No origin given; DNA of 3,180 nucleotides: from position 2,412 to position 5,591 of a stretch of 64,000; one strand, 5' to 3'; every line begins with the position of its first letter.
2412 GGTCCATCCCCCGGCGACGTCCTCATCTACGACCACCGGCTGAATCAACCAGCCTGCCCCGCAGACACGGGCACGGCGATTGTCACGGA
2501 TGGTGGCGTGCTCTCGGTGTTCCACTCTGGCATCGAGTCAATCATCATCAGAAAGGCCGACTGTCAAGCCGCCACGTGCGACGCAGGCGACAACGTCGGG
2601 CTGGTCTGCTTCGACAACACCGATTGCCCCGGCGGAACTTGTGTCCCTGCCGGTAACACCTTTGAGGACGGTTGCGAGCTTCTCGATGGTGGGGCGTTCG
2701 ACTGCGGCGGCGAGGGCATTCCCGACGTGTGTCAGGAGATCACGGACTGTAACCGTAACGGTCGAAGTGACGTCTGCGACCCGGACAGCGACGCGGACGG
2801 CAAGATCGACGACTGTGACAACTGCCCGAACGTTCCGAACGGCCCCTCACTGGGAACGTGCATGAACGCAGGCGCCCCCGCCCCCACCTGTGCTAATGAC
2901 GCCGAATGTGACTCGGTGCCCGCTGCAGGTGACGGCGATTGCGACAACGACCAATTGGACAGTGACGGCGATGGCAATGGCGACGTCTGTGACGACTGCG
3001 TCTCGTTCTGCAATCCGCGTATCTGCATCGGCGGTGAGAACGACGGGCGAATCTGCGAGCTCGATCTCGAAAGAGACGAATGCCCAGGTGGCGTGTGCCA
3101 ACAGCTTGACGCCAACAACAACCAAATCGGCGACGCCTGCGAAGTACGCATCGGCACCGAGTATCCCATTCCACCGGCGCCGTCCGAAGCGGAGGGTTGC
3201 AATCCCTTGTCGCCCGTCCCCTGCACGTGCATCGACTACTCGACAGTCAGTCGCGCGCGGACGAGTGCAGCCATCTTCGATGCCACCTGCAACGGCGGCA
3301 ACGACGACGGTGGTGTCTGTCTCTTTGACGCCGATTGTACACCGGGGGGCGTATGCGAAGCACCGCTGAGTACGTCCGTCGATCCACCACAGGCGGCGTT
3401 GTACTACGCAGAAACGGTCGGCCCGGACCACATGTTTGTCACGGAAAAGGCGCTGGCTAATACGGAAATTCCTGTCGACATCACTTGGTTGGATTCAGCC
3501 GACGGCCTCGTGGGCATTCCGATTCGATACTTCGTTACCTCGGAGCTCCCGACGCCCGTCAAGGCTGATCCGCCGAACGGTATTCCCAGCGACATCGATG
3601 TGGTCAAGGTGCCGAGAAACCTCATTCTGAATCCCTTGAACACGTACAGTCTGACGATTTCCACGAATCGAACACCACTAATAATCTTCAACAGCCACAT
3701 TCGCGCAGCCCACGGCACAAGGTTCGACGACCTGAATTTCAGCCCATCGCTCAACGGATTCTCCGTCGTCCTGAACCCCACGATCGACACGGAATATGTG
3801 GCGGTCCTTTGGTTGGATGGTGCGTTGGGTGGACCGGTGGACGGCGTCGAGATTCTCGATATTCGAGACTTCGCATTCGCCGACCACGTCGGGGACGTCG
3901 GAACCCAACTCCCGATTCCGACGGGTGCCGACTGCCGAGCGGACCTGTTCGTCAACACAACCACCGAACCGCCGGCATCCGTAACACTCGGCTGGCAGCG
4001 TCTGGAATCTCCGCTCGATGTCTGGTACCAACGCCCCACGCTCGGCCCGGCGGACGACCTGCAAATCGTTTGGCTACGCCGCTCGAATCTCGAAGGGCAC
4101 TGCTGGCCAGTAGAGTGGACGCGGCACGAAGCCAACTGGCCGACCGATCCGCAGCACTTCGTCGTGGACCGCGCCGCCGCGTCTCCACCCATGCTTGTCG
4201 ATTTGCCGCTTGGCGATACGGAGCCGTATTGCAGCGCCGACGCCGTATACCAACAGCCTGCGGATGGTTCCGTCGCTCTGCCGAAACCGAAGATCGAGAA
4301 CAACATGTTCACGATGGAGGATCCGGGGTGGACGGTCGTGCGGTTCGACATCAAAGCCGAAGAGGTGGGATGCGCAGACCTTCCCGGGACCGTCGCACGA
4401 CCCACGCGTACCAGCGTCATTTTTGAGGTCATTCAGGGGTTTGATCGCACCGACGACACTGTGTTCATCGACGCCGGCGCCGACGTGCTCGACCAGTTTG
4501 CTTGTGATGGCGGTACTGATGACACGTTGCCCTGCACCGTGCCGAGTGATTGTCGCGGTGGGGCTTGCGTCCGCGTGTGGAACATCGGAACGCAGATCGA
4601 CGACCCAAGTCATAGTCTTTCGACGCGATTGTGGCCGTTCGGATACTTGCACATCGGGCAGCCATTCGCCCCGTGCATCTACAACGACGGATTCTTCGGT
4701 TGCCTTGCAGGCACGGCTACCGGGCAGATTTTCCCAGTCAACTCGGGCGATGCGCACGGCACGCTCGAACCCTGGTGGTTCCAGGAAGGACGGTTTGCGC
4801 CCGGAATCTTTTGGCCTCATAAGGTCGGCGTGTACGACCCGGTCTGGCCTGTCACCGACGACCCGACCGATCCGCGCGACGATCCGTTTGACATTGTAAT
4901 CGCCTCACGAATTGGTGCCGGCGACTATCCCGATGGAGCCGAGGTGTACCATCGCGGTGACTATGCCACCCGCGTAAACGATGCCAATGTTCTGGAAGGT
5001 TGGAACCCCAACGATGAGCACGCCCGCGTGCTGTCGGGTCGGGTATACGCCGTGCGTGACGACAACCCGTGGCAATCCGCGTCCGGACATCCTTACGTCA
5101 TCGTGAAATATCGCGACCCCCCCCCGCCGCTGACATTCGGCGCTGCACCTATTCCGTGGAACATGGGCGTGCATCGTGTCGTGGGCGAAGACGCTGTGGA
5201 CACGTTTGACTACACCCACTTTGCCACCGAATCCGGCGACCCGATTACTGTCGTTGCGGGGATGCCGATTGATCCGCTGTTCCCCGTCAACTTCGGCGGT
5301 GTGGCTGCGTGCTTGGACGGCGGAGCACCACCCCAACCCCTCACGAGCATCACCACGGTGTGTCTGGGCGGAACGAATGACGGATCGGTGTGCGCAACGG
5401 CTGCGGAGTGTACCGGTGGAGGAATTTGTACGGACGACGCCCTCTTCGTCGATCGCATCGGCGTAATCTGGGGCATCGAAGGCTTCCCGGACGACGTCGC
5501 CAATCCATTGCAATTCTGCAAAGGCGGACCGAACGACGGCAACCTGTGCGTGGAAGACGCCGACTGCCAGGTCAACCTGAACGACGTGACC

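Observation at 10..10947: Translationally coupled three-gene locus around a 2952-aa exoprotein with a recurring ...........-x(4-7)-[DE]C-xGGxC module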

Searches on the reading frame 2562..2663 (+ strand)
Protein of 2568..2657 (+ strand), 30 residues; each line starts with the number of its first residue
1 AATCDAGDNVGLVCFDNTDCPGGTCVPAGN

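Call 33: search_protein_families(library=pfam, proteins=[window:2568-2657:+], max_evalue=10)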
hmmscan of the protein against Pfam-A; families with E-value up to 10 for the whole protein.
seq(30 aa): 0 families

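Call 61: search_protein_representatives(alignment_id=A2)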
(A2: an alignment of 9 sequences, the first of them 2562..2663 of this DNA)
Query: 9 sequences, 33 profile positions. Proteins with E-value up to 0.001 (for the whole library): 201; up to 1e-10: 24; up to 1e-30: 1. The best 150 are listed.
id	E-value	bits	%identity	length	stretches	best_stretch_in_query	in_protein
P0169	2.6e-53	193.6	-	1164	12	4-28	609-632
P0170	1.2e-24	101.9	-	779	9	1-31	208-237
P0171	3.8e-24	100.4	-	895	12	4-33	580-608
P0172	4.0e-22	93.9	-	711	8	1-29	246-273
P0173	2.9e-21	91.2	-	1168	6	5-30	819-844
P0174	4.5e-21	90.5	-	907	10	1-29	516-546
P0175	7.9e-17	77.0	-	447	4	3-32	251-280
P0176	1.2e-16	76.3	-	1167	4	4-28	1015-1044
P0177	9.3e-16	73.5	-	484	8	1-31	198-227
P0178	3.4e-15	71.7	-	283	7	4-32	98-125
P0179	2.2e-14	69.1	-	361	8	3-30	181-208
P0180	8.5e-14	67.3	-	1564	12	3-30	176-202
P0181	2.2e-13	65.9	-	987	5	1-30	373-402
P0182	2.5e-13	65.7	-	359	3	2-30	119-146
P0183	1.7e-12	63.1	-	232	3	2-29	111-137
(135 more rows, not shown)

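Call 63: search_protein_families(library=pfam, proteins=[P0169, P0170, P0171, P0172, P0173, P0174, P0175, P0176, P0180, P0181], max_evalue=0.001)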
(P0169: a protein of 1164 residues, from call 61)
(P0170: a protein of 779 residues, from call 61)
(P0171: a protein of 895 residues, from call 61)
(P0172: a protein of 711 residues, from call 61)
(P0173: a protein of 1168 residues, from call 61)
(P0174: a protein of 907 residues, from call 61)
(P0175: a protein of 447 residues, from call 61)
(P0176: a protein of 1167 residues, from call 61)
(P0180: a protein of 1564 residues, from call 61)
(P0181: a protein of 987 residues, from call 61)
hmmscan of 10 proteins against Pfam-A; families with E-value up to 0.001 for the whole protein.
P0169 (1164 aa): 1 family
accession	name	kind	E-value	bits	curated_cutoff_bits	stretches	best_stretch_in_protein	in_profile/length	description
PF24247.1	DUF7450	-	3.3e-17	63.1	27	1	1016-1152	20-151/151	Repeat of unknown function (DUF7450)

P0170 (779 aa): 0 families

P0171 (895 aa): 0 families

P0172 (711 aa): 0 families

P0173 (1168 aa): 2 families
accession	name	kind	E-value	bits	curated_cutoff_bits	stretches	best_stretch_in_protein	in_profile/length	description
PF02494.22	HYR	-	4.6e-13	49.7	21.7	1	991-1071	2-81/81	HYR domain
PF01244.27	Peptidase_M19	-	3.8e-05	23.4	26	0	483-516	155-188/319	Membrane dipeptidase (Peptidase family M19)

P0174 (907 aa): 1 family
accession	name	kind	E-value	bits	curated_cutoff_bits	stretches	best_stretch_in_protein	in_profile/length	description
PF23416.1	DUF7107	-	5.8e-09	36.6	24.6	0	559-602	1-44/48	Domain of unknown function (DUF7107)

P0175 (447 aa): 0 families

P0176 (1167 aa): 2 families
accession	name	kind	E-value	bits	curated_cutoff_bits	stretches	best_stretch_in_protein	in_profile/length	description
PF10282.15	Lactonase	-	2.1e-13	50.6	21.7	1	345-515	148-324/344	Lactonase, 7-bladed beta-propeller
PF00034.26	Cytochrom_C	-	7.6e-05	24.4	21.3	0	1147-1167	68-89/90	Cytochrome c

P0180 (1564 aa): 3 families
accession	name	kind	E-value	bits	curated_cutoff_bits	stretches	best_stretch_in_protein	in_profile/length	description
PF13517.12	FG-GAP_3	-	6.6e-31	107.1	26.9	3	40-101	1-52/61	FG-GAP-like repeat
PF02412.23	TSP_3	-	1.1e-05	25.4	25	1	802-821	14-33/36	Thrombospondin type 3 repeat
PF01839.29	FG-GAP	-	9.1e-05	22.7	22.1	1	412-431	4-23/37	FG-GAP repeat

P0181 (987 aa): 1 family
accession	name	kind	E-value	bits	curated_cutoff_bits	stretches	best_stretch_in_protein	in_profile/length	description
PF00884.28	Sulfatase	-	6.8e-09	35.9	25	0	591-668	222-300/301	Sulfatase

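Call 64: list_cluster_members(proteins=[P0169, P0170, P0171, P0172, P0173, P0174, P0175, P0176, P0178, P0180])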
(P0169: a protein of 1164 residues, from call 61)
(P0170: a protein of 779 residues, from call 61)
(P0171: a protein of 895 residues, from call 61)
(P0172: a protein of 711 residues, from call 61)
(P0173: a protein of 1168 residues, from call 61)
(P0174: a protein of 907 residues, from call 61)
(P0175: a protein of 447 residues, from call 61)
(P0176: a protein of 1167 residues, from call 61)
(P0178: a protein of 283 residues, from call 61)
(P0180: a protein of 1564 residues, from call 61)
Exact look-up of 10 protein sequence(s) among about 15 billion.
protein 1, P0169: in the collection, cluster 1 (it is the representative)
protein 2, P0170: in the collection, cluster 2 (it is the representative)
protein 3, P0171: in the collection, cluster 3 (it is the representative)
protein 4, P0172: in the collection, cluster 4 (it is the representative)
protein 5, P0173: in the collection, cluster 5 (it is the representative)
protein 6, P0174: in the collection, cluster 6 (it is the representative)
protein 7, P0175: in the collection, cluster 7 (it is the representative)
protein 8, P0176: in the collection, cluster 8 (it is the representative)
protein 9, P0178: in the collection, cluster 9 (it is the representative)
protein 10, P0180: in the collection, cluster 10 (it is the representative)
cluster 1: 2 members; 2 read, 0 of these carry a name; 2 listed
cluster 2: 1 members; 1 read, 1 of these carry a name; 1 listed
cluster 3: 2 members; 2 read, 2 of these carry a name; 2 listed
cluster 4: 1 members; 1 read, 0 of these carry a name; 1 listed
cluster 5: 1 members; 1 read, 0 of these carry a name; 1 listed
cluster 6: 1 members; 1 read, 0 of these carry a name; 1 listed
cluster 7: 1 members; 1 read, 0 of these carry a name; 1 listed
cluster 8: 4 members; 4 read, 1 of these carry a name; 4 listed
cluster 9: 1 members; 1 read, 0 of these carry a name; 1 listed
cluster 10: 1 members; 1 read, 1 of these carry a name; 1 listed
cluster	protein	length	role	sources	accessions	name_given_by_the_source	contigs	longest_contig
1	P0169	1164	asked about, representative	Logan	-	-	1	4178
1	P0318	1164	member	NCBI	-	-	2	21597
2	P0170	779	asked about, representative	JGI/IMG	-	hypothetical protein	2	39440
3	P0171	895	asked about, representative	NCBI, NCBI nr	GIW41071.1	MAG: hypothetical protein KatS3mg076_1648 [Candidatus Binatia bacterium]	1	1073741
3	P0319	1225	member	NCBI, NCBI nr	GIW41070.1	MAG: hypothetical protein KatS3mg076_1647 [Candidatus Binatia bacterium]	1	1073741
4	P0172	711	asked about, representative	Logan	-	-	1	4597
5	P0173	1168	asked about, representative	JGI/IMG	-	-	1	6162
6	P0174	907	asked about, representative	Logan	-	-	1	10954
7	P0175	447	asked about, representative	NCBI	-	-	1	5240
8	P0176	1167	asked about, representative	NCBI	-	-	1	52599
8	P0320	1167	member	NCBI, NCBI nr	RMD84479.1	MAG: YncE family protein [Candidatus Dadabacteria bacterium]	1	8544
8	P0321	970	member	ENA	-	-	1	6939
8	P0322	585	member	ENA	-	-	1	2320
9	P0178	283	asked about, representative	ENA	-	-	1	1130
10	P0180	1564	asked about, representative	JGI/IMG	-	hypothetical protein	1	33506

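Call 106: search_protein_families(library=ncbifam, proteins=[P0169, P0170, P0172, P0178], max_evalue=0.1)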
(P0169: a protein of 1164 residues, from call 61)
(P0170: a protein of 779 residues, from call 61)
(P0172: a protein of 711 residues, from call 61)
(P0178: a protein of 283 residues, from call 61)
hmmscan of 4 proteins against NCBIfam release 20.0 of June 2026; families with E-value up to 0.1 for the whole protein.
P0169 (1164 aa): 0 families

P0170 (779 aa): 1 family
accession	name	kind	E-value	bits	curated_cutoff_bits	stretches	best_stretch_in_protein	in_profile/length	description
TIGR04201.1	Myxo_Cys_RPT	repeat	0.003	17.6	25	4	319-336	5-22/22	Cys-rich repeat-containing protein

P0172 (711 aa): 0 families

P0178 (283 aa): 0 families

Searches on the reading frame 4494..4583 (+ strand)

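Call 33: search_protein_families(library=pfam, proteins=[window:4494-4583:+], max_evalue=10)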
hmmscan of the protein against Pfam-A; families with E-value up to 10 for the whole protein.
seq(30 aa): 1 family
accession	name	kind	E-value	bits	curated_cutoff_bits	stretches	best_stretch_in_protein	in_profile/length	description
PF08091.16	Toxin_21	-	0.011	16.1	21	1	12-30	6-25/40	Spider insecticidal peptide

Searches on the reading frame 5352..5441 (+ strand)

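Call 33: search_protein_families(library=pfam, proteins=[window:5352-5441:+], max_evalue=10)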
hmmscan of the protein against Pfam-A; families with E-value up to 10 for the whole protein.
seq(30 aa): 2 families
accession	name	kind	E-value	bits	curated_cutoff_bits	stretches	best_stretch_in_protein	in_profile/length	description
PF04706.18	Dickkopf_N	-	0.041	14.7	25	1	3-27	22-46/51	Dickkopf N-terminal cysteine-rich region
PF03320.18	FBPase_glpX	-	0.14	11.4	27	1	3-25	204-226/307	Bacterial fructose-1,6-bisphosphatase, glpX-encoded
